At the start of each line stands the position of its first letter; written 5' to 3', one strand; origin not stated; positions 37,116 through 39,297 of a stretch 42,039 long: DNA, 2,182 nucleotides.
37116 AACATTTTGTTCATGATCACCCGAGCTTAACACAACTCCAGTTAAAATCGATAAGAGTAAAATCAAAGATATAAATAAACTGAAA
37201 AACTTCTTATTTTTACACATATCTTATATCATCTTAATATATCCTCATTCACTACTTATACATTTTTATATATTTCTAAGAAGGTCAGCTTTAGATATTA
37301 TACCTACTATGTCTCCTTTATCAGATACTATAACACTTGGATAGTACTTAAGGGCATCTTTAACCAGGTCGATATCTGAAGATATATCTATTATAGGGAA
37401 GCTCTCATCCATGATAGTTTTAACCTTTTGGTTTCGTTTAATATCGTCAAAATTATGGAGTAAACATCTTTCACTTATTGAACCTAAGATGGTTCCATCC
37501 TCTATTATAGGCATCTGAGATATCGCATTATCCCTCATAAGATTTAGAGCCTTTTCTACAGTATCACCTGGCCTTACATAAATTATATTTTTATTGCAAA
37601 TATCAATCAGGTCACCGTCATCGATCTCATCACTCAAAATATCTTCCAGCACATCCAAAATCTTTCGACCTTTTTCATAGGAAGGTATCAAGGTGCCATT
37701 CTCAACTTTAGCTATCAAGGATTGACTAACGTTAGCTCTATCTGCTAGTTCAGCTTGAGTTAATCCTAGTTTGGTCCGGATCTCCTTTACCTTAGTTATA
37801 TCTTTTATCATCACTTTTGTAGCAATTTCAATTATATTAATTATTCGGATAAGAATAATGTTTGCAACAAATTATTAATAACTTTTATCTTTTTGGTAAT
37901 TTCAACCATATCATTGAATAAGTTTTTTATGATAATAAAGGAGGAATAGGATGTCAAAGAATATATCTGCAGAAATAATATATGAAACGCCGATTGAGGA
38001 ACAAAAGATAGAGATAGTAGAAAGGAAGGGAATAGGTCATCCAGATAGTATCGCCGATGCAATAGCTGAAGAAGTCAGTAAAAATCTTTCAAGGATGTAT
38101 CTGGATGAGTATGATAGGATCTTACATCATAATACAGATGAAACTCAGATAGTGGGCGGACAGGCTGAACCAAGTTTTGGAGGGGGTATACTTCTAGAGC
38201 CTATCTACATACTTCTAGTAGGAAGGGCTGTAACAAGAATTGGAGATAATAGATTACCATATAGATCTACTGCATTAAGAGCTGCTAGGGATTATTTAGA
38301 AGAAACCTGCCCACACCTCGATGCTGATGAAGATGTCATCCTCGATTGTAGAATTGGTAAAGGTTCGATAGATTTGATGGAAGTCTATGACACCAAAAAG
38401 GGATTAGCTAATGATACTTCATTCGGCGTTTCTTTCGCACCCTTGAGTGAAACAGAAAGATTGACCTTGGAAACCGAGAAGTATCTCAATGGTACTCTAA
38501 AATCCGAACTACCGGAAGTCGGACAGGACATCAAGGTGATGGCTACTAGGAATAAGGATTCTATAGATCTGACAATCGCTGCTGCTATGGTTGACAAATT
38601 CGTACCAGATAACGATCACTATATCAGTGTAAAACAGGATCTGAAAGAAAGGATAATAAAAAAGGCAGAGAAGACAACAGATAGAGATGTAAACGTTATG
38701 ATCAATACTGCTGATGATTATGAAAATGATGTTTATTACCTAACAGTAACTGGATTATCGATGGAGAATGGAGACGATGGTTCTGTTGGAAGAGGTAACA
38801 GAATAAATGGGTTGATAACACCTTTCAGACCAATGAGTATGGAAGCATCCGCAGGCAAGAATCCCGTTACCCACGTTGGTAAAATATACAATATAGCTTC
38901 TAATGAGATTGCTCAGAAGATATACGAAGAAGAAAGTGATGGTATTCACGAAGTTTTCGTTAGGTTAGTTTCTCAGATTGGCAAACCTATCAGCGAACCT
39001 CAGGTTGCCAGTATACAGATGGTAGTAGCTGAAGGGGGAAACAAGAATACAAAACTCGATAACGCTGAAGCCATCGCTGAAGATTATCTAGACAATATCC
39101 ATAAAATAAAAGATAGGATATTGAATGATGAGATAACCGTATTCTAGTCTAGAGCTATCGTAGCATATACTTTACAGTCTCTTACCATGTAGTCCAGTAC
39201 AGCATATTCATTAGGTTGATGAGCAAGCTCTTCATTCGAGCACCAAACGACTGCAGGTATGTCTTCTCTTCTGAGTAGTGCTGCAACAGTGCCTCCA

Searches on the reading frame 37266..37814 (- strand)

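Call 88: search_protein_families(library=pfam, proteins=[window:37266-37814:-], max_evalue=0.00001)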
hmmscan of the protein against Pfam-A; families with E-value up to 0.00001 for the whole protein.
window:37266-37814:- (182 aa): 4 families
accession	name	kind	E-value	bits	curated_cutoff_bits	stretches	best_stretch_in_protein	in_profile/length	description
PF00571.33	CBS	-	1.5e-18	67.3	24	1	71-121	3-54/57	CBS domain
PF01381.28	HTH_3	-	1.3e-12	48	23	1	9-56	1-48/55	Helix-turn-helix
PF13560.12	HTH_31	-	4.1e-08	33.8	27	1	10-56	7-54/64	Helix-turn-helix domain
PF12844.13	HTH_19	-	1.7e-07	31.5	30.2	1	8-53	3-48/64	Helix-turn-helix domain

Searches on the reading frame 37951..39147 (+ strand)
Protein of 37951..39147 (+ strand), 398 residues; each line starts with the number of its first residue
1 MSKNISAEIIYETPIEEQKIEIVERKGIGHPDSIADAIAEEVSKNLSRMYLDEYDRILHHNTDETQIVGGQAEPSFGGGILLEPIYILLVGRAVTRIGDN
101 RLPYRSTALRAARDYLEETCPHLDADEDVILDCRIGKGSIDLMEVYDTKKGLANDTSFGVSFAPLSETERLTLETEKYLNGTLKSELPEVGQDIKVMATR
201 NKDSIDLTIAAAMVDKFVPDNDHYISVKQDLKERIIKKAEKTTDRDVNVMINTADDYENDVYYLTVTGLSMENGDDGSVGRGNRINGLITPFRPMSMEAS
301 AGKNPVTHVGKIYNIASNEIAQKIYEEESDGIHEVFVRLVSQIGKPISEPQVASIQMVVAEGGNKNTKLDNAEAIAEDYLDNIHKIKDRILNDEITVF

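Call 88: search_protein_families(library=pfam, proteins=[window:37951-39147:+], max_evalue=0.00001)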
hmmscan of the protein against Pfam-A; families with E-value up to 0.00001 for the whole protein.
window:37951-39147:+ (398 aa): 1 family
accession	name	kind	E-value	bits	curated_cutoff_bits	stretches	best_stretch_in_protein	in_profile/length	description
PF01941.24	AdoMet_Synthase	-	3.5e-166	553.4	27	1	3-393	1-394/395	S-adenosylmethionine synthetase (AdoMet synthetase)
